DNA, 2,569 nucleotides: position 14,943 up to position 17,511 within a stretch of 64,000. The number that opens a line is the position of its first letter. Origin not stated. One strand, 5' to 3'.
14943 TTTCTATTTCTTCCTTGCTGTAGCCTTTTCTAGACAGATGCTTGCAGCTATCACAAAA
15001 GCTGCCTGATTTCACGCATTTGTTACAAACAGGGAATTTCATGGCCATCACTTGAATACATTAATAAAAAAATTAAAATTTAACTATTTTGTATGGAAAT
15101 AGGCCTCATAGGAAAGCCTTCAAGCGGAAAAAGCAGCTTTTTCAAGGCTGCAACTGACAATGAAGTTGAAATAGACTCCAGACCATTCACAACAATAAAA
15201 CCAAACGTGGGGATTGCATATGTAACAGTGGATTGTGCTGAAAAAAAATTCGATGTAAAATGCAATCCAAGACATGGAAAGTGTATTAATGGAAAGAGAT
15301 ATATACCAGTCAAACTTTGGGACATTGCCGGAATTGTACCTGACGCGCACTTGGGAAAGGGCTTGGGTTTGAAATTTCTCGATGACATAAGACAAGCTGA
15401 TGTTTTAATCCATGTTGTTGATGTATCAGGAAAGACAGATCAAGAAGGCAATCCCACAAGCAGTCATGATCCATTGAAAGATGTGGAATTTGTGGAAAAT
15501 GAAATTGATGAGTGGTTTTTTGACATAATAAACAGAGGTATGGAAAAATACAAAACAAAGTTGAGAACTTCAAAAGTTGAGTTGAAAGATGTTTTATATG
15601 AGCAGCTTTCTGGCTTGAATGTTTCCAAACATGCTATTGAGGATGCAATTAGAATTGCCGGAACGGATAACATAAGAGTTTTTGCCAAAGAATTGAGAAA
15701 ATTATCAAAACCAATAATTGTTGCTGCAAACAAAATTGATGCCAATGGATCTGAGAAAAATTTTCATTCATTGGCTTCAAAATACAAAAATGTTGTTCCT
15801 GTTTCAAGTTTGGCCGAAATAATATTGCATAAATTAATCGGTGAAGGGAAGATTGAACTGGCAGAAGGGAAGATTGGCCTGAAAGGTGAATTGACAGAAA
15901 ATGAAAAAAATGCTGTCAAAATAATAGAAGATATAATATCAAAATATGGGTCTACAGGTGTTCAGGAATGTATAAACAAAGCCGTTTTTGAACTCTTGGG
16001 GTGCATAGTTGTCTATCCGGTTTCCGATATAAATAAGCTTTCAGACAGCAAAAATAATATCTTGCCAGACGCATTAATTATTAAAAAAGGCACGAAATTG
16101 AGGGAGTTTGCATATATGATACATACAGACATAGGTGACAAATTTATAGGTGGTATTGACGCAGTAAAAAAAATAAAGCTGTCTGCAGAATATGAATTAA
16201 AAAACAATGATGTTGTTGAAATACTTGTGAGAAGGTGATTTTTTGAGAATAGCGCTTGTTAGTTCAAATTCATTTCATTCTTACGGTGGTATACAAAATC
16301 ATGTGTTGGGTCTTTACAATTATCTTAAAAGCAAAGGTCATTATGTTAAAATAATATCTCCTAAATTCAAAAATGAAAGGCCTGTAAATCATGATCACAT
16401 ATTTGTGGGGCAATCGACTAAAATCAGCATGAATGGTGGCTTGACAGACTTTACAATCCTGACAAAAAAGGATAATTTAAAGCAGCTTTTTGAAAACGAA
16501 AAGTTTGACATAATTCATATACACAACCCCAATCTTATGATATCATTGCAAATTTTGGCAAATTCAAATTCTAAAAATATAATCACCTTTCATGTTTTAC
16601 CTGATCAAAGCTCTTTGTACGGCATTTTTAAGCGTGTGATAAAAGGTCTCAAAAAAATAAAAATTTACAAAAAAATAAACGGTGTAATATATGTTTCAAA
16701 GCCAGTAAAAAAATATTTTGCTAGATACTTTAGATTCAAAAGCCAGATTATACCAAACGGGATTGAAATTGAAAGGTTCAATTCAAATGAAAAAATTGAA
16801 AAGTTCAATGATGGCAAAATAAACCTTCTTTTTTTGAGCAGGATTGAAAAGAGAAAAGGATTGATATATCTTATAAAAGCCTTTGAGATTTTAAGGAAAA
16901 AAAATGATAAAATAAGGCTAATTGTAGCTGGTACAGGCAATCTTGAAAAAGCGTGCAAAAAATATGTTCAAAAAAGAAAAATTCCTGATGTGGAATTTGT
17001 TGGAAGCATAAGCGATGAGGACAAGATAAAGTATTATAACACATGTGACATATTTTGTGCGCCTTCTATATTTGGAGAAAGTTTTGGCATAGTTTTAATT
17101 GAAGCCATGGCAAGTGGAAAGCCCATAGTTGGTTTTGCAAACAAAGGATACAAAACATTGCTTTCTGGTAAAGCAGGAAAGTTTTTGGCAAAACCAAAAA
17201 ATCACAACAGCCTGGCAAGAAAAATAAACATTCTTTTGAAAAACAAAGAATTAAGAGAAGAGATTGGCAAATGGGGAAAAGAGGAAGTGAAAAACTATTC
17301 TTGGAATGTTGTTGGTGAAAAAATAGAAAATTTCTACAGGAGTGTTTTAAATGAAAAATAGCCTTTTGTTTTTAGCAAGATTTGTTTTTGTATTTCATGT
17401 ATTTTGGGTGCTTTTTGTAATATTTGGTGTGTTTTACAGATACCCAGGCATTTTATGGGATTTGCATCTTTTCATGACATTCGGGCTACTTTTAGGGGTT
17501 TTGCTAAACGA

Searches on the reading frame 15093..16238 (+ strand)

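Call 84: search_protein_families(library=pfam, proteins=[window:15093-16238:+], max_evalue=0.001)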
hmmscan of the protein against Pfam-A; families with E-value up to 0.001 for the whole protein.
window:15093-16238:+ (381 aa): 3 families
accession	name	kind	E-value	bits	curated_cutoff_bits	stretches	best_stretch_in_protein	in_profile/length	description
PF08438.16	YGR210-like_G4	-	1.4e-26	93.5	24.7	1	211-312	1-108/108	Obg-like GTPase YGR210-like, G4 motif-containing domain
PF01926.29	MMR_HSR1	-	4.2e-16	59.5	21.9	1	2-115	1-89/113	50S ribosome-binding GTPase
PF02824.27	TGS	-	1.3e-09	38.3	22.2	1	323-378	4-59/60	TGS domain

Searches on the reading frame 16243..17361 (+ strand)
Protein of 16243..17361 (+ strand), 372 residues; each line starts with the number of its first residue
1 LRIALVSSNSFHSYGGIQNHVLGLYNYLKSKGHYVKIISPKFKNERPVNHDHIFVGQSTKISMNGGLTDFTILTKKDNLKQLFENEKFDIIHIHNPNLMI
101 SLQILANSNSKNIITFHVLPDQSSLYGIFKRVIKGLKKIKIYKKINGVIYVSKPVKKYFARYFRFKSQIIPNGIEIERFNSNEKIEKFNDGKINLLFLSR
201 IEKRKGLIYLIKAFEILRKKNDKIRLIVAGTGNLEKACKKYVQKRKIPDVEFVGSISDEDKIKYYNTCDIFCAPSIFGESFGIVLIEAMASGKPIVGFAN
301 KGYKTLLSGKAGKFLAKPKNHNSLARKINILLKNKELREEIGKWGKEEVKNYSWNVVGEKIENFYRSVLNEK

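Call 84: search_protein_families(library=pfam, proteins=[window:16243-17361:+], max_evalue=0.001)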
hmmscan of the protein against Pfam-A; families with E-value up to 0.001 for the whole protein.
window:16243-17361:+ (372 aa): 7 families
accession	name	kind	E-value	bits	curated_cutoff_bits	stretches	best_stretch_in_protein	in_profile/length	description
PF00534.26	Glycos_transf_1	-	3.8e-42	144.2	26.4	1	182-347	5-171/172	Glycosyl transferases group 1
PF13692.12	Glyco_trans_1_4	-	5e-31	108.3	27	1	194-334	3-142/142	Glycosyl transferases group 1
PF13439.12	Glyco_transf_4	-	8.9e-21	75.1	28.5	1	14-178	1-170/170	Glycosyltransferase Family 4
PF13524.12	Glyco_trans_1_2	-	6.9e-08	33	25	1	217-352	9-133/144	Glycosyl transferase-like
PF13579.12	Glyco_trans_4_4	-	8.9e-07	29.8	29.7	1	15-173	1-158/158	Glycosyl transferase 4-like domain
PF13477.12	Glyco_trans_4_2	-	2.3e-06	28.2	23.4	1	19-118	11-108/139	Glycosyl transferase 4-like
PF20706.3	GT4-conflict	-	0.00019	21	26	1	180-313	187-326/385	Family 4 Glycosyltransferase in conflict systems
